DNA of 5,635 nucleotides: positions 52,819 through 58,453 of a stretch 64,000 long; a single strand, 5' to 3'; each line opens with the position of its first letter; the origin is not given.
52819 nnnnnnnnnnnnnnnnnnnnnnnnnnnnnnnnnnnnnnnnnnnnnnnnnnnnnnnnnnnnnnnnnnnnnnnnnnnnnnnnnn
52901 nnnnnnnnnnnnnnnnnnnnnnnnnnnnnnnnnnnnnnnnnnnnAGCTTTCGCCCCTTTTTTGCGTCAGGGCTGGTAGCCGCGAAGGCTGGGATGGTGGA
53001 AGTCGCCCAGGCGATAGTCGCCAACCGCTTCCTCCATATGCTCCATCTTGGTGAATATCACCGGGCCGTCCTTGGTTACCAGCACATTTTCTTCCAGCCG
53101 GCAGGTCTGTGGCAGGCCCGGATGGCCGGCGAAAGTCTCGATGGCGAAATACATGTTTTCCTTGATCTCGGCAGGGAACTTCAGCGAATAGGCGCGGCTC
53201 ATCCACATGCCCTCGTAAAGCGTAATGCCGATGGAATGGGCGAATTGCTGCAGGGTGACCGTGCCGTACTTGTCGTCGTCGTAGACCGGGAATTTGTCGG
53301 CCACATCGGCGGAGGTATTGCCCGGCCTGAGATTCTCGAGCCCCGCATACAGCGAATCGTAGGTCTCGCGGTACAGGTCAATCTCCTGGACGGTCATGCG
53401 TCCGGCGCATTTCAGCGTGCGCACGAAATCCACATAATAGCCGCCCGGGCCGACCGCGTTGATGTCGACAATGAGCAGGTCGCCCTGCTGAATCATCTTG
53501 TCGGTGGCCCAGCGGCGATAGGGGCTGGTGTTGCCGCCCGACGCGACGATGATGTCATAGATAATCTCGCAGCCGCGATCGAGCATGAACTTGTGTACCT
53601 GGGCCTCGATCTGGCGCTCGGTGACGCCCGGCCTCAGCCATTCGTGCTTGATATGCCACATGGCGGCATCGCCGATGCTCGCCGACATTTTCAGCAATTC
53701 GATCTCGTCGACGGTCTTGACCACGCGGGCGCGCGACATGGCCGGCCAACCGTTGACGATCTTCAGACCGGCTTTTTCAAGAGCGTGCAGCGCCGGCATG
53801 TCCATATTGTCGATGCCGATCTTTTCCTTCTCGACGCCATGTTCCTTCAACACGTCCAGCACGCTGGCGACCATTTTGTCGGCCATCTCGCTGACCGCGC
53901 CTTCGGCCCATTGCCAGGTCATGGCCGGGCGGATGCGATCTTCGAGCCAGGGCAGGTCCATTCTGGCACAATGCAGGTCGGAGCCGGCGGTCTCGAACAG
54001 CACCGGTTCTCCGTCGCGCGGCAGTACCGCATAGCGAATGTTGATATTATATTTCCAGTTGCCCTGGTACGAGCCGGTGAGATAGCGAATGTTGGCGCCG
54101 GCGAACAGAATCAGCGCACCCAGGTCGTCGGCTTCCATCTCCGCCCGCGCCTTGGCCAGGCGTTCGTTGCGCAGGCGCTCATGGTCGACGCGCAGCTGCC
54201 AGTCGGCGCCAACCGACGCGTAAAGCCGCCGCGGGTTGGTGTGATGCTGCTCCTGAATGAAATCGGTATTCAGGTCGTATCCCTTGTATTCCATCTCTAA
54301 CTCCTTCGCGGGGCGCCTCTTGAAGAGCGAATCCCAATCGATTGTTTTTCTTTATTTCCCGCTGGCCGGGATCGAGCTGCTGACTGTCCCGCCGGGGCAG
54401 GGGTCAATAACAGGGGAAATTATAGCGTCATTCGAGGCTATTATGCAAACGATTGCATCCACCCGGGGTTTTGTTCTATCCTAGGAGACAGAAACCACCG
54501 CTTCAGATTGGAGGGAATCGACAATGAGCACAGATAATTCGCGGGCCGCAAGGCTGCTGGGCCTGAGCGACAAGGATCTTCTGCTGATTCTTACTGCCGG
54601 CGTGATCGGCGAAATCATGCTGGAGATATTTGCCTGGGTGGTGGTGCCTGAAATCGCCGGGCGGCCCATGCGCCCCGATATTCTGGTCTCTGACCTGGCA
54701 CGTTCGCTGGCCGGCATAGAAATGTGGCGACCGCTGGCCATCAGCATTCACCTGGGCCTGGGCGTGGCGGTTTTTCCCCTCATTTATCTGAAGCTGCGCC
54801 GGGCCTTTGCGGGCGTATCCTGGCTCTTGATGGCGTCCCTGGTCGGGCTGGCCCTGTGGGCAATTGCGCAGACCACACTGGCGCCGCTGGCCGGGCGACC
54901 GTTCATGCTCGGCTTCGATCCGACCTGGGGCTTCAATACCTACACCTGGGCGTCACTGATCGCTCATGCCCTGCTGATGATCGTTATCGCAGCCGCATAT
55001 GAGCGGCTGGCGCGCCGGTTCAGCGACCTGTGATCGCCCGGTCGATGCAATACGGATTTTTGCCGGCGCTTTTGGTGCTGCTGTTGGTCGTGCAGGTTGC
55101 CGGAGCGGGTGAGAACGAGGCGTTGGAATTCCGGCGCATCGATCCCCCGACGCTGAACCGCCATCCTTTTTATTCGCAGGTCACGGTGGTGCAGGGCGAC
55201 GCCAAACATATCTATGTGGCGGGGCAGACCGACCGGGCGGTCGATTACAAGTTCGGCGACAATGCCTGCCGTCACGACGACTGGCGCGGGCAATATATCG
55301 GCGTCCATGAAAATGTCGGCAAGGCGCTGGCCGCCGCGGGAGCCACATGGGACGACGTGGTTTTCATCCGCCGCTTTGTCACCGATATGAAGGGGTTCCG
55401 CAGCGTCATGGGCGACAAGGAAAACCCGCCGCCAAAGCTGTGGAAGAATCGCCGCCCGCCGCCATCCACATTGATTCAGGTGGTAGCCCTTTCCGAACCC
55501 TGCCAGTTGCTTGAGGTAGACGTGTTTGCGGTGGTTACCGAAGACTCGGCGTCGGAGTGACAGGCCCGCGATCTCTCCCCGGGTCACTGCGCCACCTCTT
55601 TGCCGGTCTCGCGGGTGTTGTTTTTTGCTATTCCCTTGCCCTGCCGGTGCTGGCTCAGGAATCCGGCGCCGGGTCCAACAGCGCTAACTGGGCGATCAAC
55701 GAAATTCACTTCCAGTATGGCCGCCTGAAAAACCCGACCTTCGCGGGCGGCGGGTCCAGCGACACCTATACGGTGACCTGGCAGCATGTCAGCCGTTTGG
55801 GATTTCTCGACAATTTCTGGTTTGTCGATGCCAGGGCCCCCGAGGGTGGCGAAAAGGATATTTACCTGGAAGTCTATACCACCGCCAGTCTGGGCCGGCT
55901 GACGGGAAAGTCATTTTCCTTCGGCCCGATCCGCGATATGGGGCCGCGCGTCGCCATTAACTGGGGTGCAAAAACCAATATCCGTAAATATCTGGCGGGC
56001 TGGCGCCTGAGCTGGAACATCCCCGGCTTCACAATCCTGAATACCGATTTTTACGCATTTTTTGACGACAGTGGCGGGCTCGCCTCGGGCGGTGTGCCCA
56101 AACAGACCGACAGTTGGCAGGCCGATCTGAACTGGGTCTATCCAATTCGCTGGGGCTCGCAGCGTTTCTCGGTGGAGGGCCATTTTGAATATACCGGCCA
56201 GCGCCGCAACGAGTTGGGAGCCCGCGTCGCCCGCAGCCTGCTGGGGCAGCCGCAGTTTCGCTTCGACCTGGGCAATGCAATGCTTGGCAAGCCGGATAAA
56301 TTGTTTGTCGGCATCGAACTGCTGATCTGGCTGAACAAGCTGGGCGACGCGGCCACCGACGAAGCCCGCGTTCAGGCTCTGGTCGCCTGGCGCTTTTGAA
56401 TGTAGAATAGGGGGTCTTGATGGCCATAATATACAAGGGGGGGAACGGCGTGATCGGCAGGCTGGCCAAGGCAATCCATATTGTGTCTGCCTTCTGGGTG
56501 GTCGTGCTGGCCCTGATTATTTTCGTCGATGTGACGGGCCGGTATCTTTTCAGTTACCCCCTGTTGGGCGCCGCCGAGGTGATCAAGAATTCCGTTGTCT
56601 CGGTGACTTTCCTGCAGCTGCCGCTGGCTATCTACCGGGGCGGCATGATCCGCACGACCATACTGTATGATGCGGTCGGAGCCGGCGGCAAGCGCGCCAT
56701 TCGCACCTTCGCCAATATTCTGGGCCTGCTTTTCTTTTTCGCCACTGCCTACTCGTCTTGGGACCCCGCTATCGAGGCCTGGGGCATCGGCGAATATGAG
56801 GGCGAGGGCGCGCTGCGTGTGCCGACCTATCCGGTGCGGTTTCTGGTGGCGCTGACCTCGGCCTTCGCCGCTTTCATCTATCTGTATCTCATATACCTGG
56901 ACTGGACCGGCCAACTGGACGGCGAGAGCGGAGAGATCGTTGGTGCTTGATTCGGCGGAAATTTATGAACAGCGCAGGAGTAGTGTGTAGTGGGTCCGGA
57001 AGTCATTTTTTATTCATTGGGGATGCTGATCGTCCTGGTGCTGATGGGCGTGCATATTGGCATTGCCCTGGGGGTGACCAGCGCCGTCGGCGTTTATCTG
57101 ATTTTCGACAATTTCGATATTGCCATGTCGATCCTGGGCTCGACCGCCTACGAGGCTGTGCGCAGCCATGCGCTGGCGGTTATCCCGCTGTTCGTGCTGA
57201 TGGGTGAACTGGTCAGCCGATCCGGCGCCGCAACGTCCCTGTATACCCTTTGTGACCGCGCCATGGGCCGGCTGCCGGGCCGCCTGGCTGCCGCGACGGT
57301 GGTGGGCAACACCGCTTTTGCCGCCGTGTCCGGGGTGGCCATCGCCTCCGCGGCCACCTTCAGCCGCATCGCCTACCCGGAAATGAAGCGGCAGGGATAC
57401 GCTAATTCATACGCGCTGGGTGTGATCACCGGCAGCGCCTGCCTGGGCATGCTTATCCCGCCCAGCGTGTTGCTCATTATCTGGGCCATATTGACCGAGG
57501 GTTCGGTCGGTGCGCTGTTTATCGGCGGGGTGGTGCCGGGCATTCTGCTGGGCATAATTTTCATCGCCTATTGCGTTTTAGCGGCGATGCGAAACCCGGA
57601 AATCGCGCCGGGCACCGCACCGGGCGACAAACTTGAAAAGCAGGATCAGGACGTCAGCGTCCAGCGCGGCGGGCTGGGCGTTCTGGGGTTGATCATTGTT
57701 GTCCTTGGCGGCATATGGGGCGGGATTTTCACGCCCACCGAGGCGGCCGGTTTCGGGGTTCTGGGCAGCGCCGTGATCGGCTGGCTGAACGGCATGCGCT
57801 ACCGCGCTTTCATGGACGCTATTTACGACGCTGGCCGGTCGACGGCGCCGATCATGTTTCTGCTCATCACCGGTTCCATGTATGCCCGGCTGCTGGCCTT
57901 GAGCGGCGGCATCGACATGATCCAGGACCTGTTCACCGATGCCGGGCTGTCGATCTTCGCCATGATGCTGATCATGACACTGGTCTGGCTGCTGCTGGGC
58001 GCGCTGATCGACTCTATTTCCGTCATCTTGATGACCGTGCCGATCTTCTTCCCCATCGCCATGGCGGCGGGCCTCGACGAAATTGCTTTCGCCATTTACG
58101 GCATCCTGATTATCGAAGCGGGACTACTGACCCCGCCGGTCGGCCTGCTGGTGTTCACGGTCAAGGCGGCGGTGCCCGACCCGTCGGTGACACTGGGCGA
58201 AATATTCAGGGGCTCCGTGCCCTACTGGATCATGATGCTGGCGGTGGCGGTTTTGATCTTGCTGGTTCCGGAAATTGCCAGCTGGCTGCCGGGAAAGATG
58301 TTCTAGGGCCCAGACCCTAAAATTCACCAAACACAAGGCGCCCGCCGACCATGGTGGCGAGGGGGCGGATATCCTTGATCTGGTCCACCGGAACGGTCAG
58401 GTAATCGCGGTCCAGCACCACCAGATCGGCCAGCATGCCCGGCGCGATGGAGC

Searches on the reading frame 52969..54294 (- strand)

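Call 27: search_protein_families(library=pfam, proteins=[window:52969-54294:-], max_evalue=0.0001)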
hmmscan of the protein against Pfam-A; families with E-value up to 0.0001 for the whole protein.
window:52969-54294:- (442 aa): 2 families
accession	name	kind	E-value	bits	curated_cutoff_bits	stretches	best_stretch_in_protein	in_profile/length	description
PF00557.29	Peptidase_M24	-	4.5e-31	108.7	23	1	200-408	2-208/208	Metallopeptidase family M24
PF01321.24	Creatinase_N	-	6e-10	40.2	22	1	45-190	1-126/128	Creatinase/Prolidase N-terminal domain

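Call 54: search_protein_families(library=ncbifam, proteins=[window:52969-54294:-], max_evalue=0.00001)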
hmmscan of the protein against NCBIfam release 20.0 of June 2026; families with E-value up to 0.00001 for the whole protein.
window:52969-54294:- (442 aa): 7 families
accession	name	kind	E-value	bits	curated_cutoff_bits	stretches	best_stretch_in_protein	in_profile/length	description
NF043017.1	DimsulpropLyDddP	equivalog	1.2e-34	119.9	600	1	37-417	50-436/443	dimethylsulfonioproprionate lyase DddP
NF007310.0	PRK09795.1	equivalog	5.9e-22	78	393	1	187-417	122-351/361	aminopeptidase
NF040821.1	dipep_PepQ_Arch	equivalog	8.1e-21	74.4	630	1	186-418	116-342/346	Xaa-Pro dipeptidase PepQ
TIGR02993.1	ectoine_eutD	equivalog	1.9e-17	63.5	613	1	43-414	12-380/391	ectoine hydrolase DoeA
TIGR00500.1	met_pdase_I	equivalog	5.9e-14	52.2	171.35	1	192-409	3-223/247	type I methionyl aminopeptidase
NF008131.0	PRK10879.1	equivalog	1.2e-13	50.6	465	1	176-333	157-313/438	Xaa-Pro aminopeptidase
NF038259.1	ectoine_DoeA_2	exception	9.5e-13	47.6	575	1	43-418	15-380/386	ectoine hydrolase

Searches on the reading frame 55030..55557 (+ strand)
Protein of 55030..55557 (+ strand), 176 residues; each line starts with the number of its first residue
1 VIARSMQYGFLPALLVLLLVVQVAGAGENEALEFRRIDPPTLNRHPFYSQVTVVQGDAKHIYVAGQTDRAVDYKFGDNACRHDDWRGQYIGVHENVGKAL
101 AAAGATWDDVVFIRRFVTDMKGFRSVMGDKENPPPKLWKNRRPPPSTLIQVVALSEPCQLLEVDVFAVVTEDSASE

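Call 27: search_protein_families(library=pfam, proteins=[window:55030-55557:+], max_evalue=0.0001)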
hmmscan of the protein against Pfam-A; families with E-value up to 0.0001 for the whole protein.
window:55030-55557:+ (176 aa): 1 family
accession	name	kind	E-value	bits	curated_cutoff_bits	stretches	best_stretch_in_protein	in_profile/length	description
PF01042.26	Ribonuc_L-PSP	-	2.2e-13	50.7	27.3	1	48-169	11-121/121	Endoribonuclease L-PSP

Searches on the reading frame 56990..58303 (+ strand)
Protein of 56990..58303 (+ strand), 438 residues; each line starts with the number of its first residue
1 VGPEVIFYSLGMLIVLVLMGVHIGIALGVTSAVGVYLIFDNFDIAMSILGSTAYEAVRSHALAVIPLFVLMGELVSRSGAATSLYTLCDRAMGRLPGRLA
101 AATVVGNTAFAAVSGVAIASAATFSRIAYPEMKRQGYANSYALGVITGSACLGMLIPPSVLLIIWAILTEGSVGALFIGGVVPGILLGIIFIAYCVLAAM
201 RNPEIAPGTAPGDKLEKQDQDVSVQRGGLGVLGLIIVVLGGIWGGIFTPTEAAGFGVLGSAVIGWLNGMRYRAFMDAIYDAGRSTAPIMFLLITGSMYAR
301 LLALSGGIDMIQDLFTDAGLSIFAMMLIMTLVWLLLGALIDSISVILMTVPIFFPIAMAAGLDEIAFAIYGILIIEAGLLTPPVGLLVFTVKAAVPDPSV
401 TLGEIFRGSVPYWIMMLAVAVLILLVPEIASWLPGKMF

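Call 27: search_protein_families(library=pfam, proteins=[window:56990-58303:+], max_evalue=0.0001)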
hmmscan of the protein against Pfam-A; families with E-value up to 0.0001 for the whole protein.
window:56990-58303:+ (438 aa): 1 family
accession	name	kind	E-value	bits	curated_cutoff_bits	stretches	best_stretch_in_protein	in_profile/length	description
PF06808.19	DctM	-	2.2e-82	277.5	23.8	1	10-429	1-413/413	Tripartite ATP-independent periplasmic transporter, DctM component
